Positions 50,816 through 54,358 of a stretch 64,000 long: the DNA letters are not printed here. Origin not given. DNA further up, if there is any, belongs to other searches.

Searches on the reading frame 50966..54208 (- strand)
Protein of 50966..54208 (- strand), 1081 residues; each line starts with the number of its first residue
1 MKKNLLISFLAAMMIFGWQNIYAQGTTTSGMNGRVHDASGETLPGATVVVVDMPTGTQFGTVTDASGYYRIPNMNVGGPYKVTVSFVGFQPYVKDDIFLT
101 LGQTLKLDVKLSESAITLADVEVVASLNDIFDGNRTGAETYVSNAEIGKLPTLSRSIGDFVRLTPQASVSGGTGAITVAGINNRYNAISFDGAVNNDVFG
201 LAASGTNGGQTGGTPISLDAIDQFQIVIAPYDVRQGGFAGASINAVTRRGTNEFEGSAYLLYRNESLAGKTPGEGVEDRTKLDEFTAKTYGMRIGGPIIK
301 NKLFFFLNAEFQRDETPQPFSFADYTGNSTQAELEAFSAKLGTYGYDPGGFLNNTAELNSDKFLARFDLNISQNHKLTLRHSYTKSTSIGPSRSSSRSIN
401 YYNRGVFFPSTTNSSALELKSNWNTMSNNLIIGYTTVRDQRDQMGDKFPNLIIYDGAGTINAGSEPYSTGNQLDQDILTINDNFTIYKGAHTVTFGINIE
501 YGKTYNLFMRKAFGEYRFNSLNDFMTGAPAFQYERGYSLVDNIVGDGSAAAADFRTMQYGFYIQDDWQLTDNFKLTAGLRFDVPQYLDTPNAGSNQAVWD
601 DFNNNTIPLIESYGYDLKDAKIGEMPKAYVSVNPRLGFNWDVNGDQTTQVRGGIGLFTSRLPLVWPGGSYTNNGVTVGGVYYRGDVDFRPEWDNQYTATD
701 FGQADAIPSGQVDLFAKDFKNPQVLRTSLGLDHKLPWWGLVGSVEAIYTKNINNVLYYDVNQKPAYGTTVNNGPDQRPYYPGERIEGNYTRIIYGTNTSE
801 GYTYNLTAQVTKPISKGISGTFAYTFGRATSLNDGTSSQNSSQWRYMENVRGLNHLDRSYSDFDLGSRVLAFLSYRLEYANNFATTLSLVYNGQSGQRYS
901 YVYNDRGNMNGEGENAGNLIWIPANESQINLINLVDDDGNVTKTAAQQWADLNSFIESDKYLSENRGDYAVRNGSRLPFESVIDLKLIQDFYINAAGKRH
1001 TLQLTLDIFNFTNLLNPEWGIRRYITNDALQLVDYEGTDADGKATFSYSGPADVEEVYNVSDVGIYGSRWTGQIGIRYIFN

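Call 8: search_protein_families(library=pfam, proteins=[window:50966-54208:-])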
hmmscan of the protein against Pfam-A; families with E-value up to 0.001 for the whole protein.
window:50966-54208:- (1081 aa): 6 families
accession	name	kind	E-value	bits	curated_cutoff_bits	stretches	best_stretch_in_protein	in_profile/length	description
PF25183.1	OMP_b-brl_4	-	3.2e-67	228.1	30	2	352-1016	145-810/838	Outer membrane beta barrel domain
PF13620.12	CarboxypepD_reg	-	1.1e-22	80.5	32.3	1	31-112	2-82/82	Carboxypeptidase regulatory-like domain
PF13715.12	CarbopepD_reg_2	-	2.4e-14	53.5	32.2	1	32-123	2-88/88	CarboxypepD_reg-like domain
PF00593.30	TonB_dep_Rec_b-barrel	-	2.5e-06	28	27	1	312-728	22-306/436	TonB dependent receptor-like, beta-barrel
PF02369.22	Big_1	-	0.0003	21.3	34.9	0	19-71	9-64/93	Bacterial Ig-like domain (group 1)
PF07715.20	Plug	-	0.00036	21.4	23.9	1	137-240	7-104/107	TonB-dependent Receptor Plug Domain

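Call 15: search_protein_families(library=ncbifam, proteins=[window:50966-54208:-])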
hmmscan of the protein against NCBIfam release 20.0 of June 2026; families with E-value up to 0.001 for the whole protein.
window:50966-54208:- (1081 aa): 2 families
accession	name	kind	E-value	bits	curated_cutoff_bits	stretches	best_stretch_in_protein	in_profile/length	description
NF010010.0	PRK13483.1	equivalog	9.7e-08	30.4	927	0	551-586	364-399/660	ligand-gated channel protein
NF010038.0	PRK13513.1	equivalog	2.3e-06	26.4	942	0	555-609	360-414/659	ligand-gated channel protein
